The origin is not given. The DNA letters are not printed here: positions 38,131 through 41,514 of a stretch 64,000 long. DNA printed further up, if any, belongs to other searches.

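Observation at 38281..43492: Putative surface-glycan synthesis and hydrolysis module: surface-anchored clan GH-A-like glycosidase next to a processive GT2 synthase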

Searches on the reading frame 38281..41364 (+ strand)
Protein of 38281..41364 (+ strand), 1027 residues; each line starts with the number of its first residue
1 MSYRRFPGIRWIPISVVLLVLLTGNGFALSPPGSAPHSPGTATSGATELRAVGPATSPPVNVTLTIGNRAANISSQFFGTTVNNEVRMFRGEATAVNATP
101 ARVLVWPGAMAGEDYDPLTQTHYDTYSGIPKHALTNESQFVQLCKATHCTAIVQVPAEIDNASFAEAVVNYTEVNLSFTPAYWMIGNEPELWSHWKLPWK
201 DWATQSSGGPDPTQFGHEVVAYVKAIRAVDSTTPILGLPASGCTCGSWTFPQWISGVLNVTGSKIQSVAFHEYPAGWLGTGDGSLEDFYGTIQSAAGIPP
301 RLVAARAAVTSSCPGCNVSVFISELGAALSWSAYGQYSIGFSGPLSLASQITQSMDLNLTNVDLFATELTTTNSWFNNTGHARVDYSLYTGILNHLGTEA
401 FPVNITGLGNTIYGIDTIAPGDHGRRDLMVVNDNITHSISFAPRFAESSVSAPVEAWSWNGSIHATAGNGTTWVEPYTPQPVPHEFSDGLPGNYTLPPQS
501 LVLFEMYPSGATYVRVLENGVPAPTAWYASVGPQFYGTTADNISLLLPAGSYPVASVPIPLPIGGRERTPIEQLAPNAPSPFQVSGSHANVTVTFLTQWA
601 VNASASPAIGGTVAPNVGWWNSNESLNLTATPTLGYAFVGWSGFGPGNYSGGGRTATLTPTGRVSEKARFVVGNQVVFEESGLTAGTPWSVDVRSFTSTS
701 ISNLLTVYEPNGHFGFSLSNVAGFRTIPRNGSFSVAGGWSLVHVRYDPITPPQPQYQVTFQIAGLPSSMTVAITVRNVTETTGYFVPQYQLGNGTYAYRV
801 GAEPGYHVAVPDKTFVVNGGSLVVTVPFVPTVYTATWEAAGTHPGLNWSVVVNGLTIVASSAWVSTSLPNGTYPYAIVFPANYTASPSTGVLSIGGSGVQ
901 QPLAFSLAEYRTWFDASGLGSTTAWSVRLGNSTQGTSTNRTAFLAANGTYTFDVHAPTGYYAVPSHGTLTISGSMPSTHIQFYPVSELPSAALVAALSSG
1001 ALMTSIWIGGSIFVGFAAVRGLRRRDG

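Call 6: search_protein_families(library=pfam, proteins=[window:38281-41364:+], max_evalue=0.1)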
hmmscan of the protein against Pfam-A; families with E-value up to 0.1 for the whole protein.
window:38281-41364:+ (1027 aa): 1 family
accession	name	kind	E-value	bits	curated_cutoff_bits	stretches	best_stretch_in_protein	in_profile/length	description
PF18998.6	Flg_new_2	-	0.00046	20.6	23.6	1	604-648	4-47/73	Divergent InlB B-repeat domain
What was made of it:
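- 39826..41235 (+): Stalk of beta-sandwich domains, aa 516-985, including four ~77-aa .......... repeats. Weak Flg_new_2 (InlB B-repeat) hit at aa 604-648 (call 6).
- Checked: A weak InlB B-repeat Pfam hit lies at aa 604-648 (call 6).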

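Call 7: search_protein_families(library=ncbifam, proteins=[window:38281-41364:+], max_evalue=0.1)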
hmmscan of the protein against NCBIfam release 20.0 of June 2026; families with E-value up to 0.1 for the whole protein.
window:38281-41364:+ (1027 aa): 0 families

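Call 8: search_solved_structures(query=window:38281-41364:+, max_evalue=1, show_alignments=2)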
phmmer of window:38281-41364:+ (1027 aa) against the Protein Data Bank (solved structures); distinct sequences matched with E-value up to 1: 0.
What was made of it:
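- Tried and rejected: Direct Pfam, NCBIfam and PDB sequence searches with the GH-like protein returned nothing for the catalytic region (calls 6, 7, 8).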
